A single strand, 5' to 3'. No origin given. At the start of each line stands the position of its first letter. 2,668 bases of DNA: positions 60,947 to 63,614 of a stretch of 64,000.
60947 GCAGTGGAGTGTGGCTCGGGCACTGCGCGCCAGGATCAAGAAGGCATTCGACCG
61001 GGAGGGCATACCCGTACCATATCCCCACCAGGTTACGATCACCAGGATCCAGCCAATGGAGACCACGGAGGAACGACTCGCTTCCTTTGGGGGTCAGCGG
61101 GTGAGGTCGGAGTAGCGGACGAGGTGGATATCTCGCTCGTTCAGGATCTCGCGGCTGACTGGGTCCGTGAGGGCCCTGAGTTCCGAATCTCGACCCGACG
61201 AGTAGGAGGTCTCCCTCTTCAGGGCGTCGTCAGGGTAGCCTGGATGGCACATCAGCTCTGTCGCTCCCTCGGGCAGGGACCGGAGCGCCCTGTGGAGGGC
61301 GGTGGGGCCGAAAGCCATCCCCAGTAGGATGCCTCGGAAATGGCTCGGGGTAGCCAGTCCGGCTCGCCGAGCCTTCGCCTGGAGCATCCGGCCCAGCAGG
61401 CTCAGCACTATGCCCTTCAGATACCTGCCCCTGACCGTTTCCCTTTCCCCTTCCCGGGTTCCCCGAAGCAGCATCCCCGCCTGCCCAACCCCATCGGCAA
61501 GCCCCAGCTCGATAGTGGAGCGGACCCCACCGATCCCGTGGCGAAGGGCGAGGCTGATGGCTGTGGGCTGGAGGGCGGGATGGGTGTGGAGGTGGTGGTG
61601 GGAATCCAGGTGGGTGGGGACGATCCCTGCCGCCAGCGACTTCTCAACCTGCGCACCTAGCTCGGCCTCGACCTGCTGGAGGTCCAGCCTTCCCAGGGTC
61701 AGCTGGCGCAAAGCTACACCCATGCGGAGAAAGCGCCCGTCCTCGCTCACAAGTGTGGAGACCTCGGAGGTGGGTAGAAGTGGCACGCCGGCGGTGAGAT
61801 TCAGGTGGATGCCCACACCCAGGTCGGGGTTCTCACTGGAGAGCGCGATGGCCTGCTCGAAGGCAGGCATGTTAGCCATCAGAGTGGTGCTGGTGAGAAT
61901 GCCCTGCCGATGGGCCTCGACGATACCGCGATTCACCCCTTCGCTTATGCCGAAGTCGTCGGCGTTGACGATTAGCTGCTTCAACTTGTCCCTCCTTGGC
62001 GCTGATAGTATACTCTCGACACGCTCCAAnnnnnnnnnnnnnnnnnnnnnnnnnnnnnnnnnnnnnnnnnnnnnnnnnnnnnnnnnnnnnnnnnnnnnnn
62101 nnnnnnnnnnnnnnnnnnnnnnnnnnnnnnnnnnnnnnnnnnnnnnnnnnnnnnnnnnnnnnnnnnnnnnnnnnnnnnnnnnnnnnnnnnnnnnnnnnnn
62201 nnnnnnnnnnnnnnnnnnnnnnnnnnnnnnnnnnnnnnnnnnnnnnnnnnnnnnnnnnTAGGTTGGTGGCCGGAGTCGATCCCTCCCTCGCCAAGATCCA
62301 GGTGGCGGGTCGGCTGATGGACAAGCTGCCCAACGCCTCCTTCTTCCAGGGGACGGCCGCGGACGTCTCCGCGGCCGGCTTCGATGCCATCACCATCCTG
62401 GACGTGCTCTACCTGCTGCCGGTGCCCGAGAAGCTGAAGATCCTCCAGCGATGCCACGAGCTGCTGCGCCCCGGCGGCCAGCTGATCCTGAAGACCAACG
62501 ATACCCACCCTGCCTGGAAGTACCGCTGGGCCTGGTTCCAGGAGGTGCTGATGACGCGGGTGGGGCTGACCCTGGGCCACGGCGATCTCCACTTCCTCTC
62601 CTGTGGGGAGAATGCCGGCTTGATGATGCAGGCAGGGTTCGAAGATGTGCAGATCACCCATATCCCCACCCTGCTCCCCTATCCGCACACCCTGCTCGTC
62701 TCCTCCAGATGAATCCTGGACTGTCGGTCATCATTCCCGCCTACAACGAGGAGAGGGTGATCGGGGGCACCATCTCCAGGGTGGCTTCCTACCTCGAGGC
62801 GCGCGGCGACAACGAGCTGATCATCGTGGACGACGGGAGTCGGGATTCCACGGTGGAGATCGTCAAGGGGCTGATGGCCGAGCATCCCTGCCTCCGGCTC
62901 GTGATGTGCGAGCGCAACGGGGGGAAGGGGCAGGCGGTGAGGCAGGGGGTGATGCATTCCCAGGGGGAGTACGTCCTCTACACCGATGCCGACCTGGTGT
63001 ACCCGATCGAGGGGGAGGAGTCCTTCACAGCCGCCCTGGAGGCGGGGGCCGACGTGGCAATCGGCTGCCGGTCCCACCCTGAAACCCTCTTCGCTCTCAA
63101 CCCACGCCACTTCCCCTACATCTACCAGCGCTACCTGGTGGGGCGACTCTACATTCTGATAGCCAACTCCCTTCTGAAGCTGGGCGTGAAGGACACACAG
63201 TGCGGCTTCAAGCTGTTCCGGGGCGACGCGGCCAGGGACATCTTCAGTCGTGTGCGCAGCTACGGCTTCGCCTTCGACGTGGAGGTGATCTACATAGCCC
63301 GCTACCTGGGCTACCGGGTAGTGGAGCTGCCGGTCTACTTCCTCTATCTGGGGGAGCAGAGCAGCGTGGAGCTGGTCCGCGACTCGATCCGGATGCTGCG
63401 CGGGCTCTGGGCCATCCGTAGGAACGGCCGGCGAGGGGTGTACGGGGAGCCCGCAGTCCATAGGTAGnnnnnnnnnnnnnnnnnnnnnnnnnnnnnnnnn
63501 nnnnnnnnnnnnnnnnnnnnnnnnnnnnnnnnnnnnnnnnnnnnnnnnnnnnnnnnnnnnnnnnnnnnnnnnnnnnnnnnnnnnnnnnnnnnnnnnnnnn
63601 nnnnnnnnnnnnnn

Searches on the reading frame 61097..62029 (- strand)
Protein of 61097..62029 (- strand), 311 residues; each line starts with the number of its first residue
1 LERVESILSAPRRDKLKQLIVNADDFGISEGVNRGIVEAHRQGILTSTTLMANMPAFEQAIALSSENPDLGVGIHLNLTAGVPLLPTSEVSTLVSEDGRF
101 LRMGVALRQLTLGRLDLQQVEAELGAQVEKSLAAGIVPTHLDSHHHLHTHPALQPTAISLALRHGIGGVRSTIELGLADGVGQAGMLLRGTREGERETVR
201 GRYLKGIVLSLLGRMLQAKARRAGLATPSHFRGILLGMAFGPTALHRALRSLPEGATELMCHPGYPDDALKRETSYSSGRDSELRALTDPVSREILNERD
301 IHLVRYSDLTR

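Call 31: search_protein_families(library=pfam, proteins=[window:61097-62029:-], max_evalue=0.001)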
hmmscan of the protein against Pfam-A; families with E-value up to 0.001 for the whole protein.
window:61097-62029:- (311 aa): 1 family
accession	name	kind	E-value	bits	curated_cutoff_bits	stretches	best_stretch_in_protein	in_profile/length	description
PF04794.17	YdjC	-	2.2e-71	241.3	29.7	1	18-298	1-266/266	YdjC-like protein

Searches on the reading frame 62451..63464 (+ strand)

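Call 31: search_protein_families(library=pfam, proteins=[window:62451-63464:+], max_evalue=0.001)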
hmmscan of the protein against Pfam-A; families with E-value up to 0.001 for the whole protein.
window:62451-63464:+ (338 aa): 4 families
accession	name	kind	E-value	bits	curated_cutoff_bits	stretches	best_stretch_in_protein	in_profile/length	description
PF00535.33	Glycos_transf_2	-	2.7e-30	105.9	23.3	1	92-265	1-168/168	Glycosyl transferase family 2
PF13641.12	Glyco_tranf_2_3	-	5.1e-08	33.6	27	1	89-183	1-98/230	Glycosyltransferase like family 2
PF10111.15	Glyco_tranf_2_2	-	7.6e-07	29.3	27.3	1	92-182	1-92/276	Glycosyltransferase like family 2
PF13704.12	Glyco_tranf_2_4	-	5.6e-05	24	27.5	1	108-181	7-81/98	Glycosyl transferase family 2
